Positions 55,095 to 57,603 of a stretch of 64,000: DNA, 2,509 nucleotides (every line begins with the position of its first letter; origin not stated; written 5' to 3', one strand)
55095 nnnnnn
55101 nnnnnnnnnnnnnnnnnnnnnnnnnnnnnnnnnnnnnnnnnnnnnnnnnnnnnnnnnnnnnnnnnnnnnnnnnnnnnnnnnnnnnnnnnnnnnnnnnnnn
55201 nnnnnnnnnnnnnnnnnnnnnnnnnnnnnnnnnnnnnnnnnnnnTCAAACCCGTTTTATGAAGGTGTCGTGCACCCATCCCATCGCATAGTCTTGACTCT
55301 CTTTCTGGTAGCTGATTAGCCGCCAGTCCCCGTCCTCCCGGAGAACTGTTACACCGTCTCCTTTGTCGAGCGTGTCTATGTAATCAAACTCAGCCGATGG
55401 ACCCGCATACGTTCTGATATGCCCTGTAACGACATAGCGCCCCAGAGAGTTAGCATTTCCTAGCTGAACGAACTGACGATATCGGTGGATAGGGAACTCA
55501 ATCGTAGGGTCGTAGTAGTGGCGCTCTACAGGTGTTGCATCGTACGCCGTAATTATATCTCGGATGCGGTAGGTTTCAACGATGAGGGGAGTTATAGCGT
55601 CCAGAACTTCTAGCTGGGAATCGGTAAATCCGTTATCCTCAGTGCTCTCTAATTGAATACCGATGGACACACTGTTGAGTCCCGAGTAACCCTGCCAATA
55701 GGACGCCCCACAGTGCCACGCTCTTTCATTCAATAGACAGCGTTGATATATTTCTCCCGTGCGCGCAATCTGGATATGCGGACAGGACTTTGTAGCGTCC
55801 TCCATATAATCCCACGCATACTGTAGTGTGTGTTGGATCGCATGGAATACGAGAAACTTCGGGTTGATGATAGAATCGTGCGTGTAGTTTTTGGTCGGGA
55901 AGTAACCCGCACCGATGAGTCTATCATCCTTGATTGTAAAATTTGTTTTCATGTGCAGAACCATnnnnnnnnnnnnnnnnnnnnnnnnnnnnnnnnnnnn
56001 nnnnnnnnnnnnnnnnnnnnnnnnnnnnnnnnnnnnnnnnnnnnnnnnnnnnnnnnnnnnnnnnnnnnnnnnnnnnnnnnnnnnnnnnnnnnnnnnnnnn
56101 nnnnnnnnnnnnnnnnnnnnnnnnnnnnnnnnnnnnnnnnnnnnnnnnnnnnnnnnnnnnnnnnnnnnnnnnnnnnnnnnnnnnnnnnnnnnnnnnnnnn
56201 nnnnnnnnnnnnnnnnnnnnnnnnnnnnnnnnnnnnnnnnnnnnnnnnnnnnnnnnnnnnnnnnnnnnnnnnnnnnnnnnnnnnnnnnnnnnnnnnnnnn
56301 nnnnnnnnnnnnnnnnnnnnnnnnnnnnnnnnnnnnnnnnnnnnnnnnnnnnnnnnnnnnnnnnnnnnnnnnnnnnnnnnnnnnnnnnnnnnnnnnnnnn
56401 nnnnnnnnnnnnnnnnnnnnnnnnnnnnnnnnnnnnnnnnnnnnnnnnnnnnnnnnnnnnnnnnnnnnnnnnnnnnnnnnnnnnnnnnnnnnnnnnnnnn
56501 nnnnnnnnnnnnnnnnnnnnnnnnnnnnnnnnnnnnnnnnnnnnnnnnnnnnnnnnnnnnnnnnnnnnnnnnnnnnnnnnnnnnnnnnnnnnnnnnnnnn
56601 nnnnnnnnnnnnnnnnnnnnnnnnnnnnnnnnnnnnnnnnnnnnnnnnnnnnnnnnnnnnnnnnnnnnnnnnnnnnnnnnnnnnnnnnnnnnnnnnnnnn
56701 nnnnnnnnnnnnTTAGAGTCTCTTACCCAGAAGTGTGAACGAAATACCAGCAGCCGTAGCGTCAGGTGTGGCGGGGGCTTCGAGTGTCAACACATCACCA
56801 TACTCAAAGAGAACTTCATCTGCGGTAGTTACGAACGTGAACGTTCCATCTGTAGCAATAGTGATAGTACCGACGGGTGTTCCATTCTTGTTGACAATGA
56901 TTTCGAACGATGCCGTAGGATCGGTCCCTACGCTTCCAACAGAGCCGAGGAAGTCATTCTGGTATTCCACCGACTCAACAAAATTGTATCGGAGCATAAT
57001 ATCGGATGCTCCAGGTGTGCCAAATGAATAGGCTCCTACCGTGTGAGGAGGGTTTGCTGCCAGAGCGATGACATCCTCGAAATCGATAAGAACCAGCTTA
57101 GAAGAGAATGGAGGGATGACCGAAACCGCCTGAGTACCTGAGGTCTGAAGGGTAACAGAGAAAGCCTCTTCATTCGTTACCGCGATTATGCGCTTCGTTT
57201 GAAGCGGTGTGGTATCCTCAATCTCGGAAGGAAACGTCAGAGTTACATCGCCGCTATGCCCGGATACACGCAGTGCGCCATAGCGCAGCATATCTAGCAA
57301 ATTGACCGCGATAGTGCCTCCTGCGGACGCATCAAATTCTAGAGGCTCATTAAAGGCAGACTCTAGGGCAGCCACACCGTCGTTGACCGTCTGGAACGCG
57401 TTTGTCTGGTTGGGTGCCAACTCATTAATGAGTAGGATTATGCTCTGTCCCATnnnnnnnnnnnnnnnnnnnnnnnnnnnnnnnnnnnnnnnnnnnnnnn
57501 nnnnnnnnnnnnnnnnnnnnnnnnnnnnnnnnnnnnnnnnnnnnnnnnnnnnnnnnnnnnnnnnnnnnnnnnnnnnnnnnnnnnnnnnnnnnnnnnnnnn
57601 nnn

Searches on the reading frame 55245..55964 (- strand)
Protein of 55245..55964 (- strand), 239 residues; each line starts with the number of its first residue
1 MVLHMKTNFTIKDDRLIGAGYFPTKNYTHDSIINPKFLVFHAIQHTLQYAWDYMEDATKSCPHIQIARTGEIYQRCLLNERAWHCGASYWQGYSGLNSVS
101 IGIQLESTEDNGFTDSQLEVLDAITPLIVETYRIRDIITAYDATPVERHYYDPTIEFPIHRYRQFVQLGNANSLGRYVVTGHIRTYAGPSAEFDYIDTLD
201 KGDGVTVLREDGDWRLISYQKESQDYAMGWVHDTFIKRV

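Call 3: search_protein_families(library=pfam, proteins=[window:55245-55964:-], max_evalue=0.01)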
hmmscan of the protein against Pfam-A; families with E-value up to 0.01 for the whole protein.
window:55245-55964:- (239 aa): 2 families
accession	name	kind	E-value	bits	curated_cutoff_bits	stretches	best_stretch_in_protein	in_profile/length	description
PF01510.30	Amidase_2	-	3.6e-14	53.7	26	1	35-138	5-117/131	N-acetylmuramoyl-L-alanine amidase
PF08239.17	SH3_3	-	2e-05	25.1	27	1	186-236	6-53/54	Bacterial SH3 domain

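Call 4: search_protein_families(library=phrogs, proteins=[window:55245-55964:-], max_evalue=0.001)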
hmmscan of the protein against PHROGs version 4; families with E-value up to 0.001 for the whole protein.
window:55245-55964:- (239 aa): 3 families
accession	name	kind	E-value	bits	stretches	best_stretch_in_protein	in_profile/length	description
phrog_1794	-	lysis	2.6e-18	67.6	1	6-144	25-174/336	amidase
phrog_9611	-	lysis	2.8e-12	47.8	1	36-135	24-131/246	endolysin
phrog_1493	-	lysis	3.3e-06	27.5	1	63-135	70-136/394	endolysin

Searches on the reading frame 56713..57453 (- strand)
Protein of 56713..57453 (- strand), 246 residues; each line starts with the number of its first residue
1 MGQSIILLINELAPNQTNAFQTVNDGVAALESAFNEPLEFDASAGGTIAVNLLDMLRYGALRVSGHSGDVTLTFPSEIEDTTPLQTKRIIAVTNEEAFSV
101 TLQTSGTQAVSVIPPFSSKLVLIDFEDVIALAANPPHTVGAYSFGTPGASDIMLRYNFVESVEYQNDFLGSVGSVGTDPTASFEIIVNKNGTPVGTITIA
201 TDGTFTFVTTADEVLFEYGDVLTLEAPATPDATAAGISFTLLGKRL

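Call 3: search_protein_families(library=pfam, proteins=[window:56713-57453:-], max_evalue=0.01)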
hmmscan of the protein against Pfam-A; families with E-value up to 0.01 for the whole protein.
window:56713-57453:- (246 aa): 0 families

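Call 4: search_protein_families(library=phrogs, proteins=[window:56713-57453:-], max_evalue=0.001)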
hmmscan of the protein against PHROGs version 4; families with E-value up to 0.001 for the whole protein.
window:56713-57453:- (246 aa): 5 families
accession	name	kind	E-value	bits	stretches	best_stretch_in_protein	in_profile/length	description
phrog_11585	-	unknown function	2.1e-23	83.7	2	138-243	164-276/280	-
phrog_11660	-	tail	3e-15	56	2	6-128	7-123/1412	tail protein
phrog_29809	-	unknown function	7.2e-08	33.8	1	143-242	66-166/170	-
phrog_22757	-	unknown function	6.2e-07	30.2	1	136-244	71-190/193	-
phrog_7049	-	tail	8.7e-07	29.7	1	181-241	179-241/246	tail fiber protein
